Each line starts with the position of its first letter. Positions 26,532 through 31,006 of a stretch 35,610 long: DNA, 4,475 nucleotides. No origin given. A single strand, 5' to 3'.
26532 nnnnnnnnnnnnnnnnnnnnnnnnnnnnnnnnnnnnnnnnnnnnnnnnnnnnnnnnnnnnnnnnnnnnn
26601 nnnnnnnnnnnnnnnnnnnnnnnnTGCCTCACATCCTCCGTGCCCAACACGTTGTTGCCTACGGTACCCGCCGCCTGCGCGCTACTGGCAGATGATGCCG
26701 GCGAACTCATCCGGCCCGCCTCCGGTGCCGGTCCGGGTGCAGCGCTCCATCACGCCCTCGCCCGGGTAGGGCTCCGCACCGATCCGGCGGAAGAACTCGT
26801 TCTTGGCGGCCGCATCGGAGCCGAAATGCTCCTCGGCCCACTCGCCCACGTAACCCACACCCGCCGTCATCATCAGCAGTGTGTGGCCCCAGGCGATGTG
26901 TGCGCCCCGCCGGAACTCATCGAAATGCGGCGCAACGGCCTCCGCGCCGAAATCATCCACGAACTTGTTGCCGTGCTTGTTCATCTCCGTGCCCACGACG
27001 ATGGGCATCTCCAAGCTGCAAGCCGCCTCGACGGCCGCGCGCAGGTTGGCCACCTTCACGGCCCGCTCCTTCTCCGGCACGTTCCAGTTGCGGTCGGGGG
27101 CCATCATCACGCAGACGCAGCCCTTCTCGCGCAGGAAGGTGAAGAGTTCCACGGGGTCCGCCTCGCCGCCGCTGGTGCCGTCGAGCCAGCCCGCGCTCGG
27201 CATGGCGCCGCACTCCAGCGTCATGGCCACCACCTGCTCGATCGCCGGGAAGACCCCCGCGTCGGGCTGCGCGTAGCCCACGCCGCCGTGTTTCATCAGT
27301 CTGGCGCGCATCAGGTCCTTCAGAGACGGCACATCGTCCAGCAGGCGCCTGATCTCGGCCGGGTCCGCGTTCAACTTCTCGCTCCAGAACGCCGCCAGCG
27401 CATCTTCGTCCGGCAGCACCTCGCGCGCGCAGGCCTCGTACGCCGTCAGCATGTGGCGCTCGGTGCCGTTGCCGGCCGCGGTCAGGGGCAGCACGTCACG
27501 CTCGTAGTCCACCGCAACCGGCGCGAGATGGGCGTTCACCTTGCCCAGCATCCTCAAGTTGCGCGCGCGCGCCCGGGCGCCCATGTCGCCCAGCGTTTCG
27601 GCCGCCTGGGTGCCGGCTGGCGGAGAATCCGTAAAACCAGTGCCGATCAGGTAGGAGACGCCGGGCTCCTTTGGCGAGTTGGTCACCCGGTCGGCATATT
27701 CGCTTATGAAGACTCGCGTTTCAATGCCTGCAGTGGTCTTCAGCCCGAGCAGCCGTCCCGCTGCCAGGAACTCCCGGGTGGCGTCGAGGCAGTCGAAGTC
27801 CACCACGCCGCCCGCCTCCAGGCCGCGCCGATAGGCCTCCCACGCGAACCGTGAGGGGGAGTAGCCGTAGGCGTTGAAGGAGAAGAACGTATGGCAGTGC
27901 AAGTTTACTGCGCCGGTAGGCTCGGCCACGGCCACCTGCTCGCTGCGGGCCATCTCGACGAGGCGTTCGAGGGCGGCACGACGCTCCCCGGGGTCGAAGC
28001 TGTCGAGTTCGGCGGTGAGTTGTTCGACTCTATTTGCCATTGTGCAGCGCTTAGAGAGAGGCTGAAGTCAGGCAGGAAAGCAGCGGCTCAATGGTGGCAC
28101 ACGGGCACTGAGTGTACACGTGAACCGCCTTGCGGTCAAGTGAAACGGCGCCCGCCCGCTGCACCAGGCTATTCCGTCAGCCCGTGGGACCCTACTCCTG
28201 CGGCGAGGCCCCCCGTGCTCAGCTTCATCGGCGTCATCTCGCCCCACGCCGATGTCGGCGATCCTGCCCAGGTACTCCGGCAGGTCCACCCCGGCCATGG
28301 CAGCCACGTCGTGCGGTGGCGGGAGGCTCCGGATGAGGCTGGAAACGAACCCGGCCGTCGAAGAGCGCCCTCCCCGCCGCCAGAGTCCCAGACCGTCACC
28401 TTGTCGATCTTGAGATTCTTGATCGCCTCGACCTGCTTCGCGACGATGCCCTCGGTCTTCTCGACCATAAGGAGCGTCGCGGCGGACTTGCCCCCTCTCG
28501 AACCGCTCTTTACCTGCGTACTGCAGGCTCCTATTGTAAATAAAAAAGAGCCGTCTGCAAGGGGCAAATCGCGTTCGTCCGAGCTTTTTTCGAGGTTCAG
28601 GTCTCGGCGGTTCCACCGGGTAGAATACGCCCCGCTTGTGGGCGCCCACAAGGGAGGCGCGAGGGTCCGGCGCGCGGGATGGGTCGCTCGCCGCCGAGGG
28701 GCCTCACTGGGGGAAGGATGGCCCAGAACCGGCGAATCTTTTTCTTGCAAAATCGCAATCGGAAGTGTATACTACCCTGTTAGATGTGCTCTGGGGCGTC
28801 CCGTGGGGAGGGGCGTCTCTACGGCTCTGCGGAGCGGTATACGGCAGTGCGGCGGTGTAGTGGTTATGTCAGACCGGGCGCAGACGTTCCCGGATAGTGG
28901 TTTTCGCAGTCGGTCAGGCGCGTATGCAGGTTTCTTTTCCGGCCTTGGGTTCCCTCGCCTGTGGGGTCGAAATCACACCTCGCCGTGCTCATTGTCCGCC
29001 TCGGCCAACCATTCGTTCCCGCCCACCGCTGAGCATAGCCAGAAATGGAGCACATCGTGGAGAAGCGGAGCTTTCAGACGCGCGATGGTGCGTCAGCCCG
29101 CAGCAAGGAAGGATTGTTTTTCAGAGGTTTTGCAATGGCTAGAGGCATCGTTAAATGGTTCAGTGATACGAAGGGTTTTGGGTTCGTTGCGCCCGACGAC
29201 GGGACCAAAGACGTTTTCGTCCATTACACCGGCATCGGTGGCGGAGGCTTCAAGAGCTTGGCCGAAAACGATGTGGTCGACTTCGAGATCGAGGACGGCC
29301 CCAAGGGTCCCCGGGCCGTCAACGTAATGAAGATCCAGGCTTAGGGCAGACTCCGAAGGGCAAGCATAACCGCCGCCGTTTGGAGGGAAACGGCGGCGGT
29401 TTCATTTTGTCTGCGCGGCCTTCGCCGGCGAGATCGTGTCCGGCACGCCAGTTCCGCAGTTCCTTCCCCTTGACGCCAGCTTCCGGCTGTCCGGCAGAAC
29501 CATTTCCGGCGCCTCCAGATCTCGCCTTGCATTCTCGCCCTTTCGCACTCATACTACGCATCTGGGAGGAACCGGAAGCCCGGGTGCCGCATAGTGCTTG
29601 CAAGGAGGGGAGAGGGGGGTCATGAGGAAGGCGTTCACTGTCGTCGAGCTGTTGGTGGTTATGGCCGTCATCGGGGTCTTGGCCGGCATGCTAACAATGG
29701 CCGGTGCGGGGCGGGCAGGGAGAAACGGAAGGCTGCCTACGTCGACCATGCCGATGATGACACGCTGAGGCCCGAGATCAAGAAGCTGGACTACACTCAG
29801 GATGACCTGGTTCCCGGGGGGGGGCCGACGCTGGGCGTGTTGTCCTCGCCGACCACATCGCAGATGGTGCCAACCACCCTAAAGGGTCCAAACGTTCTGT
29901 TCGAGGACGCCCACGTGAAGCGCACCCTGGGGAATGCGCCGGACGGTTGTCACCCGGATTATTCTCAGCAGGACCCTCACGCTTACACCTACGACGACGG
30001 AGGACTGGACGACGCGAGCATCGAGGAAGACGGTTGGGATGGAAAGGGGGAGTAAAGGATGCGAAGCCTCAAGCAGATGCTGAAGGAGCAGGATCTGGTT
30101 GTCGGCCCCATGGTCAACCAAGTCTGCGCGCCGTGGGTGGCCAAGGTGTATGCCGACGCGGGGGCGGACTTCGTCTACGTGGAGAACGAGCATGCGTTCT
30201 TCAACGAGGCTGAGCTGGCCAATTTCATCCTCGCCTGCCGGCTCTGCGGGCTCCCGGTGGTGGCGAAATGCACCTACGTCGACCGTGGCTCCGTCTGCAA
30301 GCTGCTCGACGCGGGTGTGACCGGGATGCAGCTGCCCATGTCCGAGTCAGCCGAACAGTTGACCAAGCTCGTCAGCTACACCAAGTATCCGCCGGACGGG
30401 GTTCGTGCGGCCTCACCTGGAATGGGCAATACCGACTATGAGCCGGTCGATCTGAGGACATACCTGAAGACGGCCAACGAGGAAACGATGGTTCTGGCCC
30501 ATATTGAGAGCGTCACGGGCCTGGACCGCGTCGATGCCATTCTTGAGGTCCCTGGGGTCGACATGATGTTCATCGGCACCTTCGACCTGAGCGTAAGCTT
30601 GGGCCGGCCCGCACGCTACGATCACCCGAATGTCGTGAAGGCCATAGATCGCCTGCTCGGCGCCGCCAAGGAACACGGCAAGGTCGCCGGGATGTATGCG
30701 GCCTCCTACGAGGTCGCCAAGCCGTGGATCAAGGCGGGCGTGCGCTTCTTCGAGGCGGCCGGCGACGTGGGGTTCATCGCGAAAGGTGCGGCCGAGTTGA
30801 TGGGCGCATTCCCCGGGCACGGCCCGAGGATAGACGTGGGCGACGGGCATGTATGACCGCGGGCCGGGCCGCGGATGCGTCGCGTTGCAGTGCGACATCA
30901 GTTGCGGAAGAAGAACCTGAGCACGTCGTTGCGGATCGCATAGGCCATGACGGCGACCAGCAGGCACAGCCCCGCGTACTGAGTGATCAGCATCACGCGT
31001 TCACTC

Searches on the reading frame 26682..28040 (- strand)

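Call 9: search_protein_families(library=pfam, proteins=[window:26682-28040:-], max_evalue=0.001)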
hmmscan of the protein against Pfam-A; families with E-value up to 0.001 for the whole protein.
window:26682-28040:- (452 aa): 0 families

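Call 50: search_protein_families(library=pfam, proteins=[window:26682-28040:-], max_evalue=1)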
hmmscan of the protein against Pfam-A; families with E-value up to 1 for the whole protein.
window:26682-28040:- (452 aa): 1 family
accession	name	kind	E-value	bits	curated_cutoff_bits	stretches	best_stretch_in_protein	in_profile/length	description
PF02811.25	PHP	-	0.0082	16.9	26.4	1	47-133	2-90/164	PHP domain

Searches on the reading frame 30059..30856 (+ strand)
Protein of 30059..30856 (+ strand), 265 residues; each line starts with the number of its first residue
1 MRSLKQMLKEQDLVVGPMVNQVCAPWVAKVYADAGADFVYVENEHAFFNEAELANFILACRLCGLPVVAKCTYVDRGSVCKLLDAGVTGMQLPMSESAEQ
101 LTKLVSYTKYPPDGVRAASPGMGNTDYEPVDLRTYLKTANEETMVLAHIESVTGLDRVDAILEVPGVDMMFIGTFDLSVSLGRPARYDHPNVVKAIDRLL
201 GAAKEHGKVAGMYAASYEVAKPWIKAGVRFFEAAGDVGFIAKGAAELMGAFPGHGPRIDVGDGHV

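Call 50: search_protein_families(library=pfam, proteins=[window:30059-30856:+], max_evalue=1)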
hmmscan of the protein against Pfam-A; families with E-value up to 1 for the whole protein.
window:30059-30856:+ (265 aa): 5 families
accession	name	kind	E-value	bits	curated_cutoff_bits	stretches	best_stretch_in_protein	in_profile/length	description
PF03328.21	HpcH_HpaI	-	3e-26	92.5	25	1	27-221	13-199/221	HpcH/HpaI aldolase/citrate lyase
PF09924.15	LPG_synthase_C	-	0.071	12.6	27.5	1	178-238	44-103/298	Phosphatidylglycerol lysyltransferase, C-terminal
PF13451.12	zf_Tbcl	-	0.081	13.3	24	1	33-63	9-39/48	Probable treble clef domain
PF07131.17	DUF1382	-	0.13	12.9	27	0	129-141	6-18/60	Protein of unknown function (DUF1382)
PF09828.14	ChrB_C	-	0.18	12.6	25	1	17-50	7-40/132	ChrB, C-terminal domain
